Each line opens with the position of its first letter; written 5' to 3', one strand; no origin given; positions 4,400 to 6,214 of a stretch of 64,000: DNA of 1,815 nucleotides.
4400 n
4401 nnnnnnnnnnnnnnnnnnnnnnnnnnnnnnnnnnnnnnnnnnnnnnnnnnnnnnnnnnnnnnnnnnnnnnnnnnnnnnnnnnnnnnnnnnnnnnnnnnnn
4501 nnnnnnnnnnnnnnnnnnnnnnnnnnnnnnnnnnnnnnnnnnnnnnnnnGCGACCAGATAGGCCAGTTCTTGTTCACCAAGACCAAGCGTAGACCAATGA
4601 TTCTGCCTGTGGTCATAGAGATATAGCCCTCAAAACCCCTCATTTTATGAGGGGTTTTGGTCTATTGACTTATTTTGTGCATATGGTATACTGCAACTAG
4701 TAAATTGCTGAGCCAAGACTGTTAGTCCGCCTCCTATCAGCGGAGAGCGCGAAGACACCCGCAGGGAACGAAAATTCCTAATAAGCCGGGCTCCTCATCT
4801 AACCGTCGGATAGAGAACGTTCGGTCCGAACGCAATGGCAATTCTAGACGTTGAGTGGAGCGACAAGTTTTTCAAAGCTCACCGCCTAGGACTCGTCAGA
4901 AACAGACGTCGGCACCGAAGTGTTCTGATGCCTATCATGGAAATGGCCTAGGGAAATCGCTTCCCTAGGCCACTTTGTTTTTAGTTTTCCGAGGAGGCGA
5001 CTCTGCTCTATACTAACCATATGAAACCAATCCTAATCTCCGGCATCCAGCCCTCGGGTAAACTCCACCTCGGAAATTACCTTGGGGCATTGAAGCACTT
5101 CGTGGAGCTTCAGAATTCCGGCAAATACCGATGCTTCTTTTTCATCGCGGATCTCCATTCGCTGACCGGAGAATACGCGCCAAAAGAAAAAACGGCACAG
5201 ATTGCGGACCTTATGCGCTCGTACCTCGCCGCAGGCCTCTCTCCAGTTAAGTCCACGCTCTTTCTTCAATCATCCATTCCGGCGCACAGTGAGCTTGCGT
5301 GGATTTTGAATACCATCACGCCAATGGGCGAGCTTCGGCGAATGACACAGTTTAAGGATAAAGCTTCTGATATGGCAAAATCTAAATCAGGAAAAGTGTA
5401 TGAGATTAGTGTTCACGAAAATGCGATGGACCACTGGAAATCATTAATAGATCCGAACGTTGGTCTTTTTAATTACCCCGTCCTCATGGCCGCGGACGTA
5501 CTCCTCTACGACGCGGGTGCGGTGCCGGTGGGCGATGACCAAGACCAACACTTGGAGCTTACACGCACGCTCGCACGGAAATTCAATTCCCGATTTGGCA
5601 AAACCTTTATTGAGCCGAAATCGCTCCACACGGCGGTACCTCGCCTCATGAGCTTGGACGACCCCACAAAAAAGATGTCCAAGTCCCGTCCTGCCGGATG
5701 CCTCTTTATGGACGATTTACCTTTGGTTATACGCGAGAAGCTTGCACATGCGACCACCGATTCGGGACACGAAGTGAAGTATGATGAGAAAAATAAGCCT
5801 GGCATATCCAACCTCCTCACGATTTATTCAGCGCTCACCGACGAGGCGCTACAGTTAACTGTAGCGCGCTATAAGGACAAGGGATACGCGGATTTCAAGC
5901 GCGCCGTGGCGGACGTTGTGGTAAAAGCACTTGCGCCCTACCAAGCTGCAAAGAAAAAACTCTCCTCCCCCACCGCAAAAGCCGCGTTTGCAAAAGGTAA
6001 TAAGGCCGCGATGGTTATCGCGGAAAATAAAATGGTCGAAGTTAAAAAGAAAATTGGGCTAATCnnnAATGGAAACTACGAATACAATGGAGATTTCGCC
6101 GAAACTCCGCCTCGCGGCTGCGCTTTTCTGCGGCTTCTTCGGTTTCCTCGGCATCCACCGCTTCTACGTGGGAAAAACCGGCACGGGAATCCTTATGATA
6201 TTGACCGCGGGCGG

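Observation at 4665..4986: Promoter-to-terminator non-coding unit of ~285 nt between rnj and trpS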

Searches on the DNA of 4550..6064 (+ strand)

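Call 4: search_rna_families(source=window, start=4550, end=5100, threshold=evalue, max_evalue=10, show_alignments=5)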
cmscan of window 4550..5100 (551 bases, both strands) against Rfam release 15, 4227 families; matches with E-value up to 10: 5.
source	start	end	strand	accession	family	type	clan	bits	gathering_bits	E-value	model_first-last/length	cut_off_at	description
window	4560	4666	+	RF01772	rnk_pseudo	Cis-reg; leader;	-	30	55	0.0039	1-108/108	no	Pseudomonas rnk leader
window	4600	4676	+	RF01770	rimP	Cis-reg; leader;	-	23.9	47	0.14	1-102/102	no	Gammaprotebacteria rimP leader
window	4631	4659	-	RF01772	rnk_pseudo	Cis-reg; leader;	-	19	55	1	73-100/108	no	Pseudomonas rnk leader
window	4926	4972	-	RF03070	ssNA-helicase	Gene; sRNA;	-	15.4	41.5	3.8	1-49/49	no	ssNA-helicase RNA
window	4647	4698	-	RF01089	PK-repBA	Cis-reg;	-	12.8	45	4.5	1-124/124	no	Pseudoknot of the regulatory region of the repBA gene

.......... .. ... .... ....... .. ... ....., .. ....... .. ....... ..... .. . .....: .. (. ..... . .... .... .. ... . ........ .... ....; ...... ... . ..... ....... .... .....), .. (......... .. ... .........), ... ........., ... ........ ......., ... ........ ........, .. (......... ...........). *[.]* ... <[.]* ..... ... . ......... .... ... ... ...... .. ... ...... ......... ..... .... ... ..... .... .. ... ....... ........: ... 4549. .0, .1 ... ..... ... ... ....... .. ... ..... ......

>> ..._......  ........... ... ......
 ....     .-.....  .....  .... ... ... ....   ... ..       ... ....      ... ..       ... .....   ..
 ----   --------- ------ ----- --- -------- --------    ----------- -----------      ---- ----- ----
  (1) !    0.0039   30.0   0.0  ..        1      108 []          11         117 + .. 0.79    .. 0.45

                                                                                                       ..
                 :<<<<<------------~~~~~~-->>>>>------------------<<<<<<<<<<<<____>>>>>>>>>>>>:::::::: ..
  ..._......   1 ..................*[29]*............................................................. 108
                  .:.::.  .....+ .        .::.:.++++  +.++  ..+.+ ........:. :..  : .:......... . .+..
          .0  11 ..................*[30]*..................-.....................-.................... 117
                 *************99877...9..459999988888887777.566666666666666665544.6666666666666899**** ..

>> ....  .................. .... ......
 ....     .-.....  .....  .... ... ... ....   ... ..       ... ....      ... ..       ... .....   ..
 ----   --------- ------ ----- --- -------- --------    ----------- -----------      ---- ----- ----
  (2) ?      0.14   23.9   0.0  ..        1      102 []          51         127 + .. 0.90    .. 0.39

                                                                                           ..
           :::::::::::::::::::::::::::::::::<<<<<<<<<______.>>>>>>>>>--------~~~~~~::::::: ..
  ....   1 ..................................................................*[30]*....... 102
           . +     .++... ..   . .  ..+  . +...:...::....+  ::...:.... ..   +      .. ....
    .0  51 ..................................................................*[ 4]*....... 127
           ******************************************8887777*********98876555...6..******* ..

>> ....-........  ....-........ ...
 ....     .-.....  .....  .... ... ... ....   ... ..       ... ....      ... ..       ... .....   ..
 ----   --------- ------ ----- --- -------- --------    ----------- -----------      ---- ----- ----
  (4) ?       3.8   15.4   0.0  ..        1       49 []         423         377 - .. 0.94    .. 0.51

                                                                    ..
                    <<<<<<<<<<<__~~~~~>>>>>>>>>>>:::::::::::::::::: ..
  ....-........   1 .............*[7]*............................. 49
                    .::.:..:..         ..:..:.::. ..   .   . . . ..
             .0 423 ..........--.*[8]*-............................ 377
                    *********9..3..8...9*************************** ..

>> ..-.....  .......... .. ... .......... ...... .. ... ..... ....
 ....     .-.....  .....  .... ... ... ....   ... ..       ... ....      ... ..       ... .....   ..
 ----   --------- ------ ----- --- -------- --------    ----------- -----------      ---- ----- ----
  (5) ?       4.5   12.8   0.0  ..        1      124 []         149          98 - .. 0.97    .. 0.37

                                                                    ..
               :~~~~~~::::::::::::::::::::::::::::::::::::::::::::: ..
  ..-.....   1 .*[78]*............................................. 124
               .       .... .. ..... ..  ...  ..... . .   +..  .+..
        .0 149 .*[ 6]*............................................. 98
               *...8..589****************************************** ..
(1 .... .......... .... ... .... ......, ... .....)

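Call 8: search_rna_families(sources=[L001, L002, L003, L004, L006, L007, L008, L009, L010, L012, L018, L020, L021, L035, L036, L058, L059, L060, L031], threshold=gathering)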
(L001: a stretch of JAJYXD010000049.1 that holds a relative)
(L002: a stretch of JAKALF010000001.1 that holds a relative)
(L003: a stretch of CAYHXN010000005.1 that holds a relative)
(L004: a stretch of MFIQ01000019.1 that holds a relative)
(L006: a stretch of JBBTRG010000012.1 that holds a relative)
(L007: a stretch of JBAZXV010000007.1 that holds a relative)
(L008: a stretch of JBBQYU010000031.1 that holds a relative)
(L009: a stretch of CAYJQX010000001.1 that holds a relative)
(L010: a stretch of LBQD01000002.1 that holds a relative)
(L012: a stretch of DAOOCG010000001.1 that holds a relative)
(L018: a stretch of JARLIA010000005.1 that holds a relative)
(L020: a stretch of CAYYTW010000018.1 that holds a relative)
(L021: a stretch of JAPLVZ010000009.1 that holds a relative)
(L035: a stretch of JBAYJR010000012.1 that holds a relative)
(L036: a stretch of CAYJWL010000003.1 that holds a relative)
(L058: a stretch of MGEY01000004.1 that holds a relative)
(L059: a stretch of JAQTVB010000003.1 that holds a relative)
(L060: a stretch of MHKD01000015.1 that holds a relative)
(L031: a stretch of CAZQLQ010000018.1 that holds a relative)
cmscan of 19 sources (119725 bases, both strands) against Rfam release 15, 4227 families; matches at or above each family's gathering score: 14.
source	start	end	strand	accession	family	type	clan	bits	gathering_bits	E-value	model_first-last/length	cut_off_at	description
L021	4507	5682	-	RF00177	SSU_rRNA_bacteria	Gene; rRNA;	CL00111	1140.7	50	0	319-1533/1533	5'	Bacterial small subunit ribosomal RNA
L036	272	343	+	RF00005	tRNA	Gene; tRNA;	CL00001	70.6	29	4e-13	1-71/71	no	tRNA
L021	2654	2726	-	RF00005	tRNA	Gene; tRNA;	CL00001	66.4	29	5.7e-12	1-71/71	no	tRNA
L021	2570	2640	-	RF00005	tRNA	Gene; tRNA;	CL00001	60.8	29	2e-10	1-71/71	no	tRNA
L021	2742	2812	-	RF00005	tRNA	Gene; tRNA;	CL00001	59.5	29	4.4e-10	1-71/71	no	tRNA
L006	501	582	+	RF00005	tRNA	Gene; tRNA;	CL00001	58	29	1.2e-09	1-71/71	no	tRNA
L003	560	640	+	RF00005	tRNA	Gene; tRNA;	CL00001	55.9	29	4.4e-09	1-71/71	no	tRNA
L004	385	468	+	RF00005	tRNA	Gene; tRNA;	CL00001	55.3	29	6.4e-09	1-71/71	no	tRNA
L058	796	879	+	RF00005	tRNA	Gene; tRNA;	CL00001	55.1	29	7.4e-09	1-71/71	no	tRNA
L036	175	258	+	RF00005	tRNA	Gene; tRNA;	CL00001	54.2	29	1.3e-08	1-71/71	no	tRNA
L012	1035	1118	+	RF00005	tRNA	Gene; tRNA;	CL00001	53.6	29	1.9e-08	1-71/71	no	tRNA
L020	904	987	+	RF00005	tRNA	Gene; tRNA;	CL00001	50.6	29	1.3e-07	1-71/71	no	tRNA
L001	921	1004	+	RF00005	tRNA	Gene; tRNA;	CL00001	50.2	29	1.7e-07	1-71/71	no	tRNA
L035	1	58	+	RF00005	tRNA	Gene; tRNA;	CL00001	31.2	29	0.028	23-71/71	5'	tRNA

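Call 23: search_dna_similar(query=window:4660-4990:+, collection=phages, mode=distant, max_evalue=1)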
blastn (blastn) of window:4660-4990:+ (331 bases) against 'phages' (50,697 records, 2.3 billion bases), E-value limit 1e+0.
No match.

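Call 24: search_dna_similar(query=window:4660-4990:+, collection=plasmids, mode=distant, max_evalue=1)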
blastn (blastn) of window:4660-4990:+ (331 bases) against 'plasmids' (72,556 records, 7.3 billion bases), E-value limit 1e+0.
No match.
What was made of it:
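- Tried and rejected: Phage and plasmid collections: nothing (calls 23, 24).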
